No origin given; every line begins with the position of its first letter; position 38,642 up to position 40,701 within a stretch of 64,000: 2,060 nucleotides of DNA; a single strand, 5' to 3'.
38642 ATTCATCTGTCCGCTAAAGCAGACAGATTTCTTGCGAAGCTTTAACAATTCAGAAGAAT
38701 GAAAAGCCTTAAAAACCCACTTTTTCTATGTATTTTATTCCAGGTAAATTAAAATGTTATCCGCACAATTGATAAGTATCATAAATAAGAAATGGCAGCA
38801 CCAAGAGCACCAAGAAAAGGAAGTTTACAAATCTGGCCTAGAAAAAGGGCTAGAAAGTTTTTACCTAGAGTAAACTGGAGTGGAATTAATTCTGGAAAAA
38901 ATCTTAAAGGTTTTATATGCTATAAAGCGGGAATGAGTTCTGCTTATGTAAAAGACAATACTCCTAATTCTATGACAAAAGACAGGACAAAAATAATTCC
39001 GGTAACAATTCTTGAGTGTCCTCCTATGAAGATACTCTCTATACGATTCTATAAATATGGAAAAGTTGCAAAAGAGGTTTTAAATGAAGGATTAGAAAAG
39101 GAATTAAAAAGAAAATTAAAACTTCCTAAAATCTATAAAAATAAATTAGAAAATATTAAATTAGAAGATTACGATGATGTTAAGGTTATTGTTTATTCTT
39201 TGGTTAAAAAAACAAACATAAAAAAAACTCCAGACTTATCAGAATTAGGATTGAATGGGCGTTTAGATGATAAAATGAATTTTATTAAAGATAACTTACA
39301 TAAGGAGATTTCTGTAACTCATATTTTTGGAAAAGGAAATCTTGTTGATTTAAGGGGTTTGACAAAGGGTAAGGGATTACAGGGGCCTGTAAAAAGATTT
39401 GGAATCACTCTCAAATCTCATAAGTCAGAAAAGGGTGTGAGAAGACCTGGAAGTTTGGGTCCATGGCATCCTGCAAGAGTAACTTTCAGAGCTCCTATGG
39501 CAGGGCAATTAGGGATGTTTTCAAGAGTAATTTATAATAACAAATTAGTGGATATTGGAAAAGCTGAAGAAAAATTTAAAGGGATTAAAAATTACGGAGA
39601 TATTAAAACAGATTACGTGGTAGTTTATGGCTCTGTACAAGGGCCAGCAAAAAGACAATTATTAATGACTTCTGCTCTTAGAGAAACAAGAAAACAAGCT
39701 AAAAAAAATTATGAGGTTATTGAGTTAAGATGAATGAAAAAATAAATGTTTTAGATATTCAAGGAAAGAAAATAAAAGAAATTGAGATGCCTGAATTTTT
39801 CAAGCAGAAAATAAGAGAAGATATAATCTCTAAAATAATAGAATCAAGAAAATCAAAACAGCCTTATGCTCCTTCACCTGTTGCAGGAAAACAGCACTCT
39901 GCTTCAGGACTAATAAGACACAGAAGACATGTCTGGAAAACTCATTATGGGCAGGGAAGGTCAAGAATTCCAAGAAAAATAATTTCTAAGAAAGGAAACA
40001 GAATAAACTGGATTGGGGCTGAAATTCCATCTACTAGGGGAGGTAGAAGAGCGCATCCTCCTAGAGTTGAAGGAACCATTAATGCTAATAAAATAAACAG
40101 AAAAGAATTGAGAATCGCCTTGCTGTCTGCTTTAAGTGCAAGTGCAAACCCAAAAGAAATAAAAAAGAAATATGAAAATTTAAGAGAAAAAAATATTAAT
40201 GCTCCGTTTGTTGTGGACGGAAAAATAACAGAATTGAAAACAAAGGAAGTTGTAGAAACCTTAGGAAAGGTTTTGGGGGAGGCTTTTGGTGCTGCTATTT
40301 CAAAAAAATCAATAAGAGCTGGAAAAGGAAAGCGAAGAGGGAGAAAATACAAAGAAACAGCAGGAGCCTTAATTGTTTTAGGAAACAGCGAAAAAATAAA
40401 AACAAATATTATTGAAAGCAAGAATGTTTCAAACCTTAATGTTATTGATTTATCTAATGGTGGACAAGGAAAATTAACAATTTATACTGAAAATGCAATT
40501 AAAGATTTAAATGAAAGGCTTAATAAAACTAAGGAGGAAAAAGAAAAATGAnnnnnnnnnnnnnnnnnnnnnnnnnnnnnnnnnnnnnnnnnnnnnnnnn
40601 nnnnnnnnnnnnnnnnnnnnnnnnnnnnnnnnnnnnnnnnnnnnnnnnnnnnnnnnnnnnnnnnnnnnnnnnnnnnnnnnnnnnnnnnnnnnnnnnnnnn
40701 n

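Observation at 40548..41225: DEDDh 3'-5' exonuclease gene embedded inside the L3-L4-L23-L2 ribosomal operon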

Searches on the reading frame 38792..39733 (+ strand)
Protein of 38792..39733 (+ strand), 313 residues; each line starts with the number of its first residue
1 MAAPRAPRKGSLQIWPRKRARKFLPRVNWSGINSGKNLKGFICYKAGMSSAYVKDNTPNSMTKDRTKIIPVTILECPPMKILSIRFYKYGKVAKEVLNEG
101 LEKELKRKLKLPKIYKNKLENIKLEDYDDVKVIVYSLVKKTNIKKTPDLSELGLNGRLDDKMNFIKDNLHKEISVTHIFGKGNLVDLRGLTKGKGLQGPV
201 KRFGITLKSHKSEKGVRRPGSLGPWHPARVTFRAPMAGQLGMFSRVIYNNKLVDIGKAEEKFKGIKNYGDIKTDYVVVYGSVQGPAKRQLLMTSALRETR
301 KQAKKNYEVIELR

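Call 3: search_protein_families(library=pfam, proteins=[window:38792-39733:+], max_evalue=0.01)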
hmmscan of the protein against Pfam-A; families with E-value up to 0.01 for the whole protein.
window:38792-39733:+ (313 aa): 1 family
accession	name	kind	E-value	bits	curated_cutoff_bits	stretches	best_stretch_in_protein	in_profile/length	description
PF00297.29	Ribosomal_L3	-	1.5e-54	185.9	22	1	5-304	7-353/369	Ribosomal protein L3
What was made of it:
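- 38792..39733 (+): uL3 gene, first gene of the cluster. Pfam Ribosomal_L3, 1.5e-54 (call 3)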

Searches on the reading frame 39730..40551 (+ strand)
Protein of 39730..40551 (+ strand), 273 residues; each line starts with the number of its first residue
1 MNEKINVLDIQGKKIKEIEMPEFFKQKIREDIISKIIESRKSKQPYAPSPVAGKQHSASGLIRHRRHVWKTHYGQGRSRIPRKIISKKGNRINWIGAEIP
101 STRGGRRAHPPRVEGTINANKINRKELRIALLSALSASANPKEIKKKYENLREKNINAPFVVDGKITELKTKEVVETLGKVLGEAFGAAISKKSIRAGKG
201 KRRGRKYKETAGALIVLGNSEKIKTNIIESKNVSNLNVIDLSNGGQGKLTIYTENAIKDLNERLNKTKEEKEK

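Call 3: search_protein_families(library=pfam, proteins=[window:39730-40551:+], max_evalue=0.01)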
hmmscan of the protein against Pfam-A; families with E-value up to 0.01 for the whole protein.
window:39730-40551:+ (273 aa): 1 family
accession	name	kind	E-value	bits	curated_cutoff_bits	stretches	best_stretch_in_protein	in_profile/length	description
PF00573.27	Ribosomal_L4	-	9.8e-20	71.4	25.8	1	19-263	2-190/190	Ribosomal protein L4/L1 family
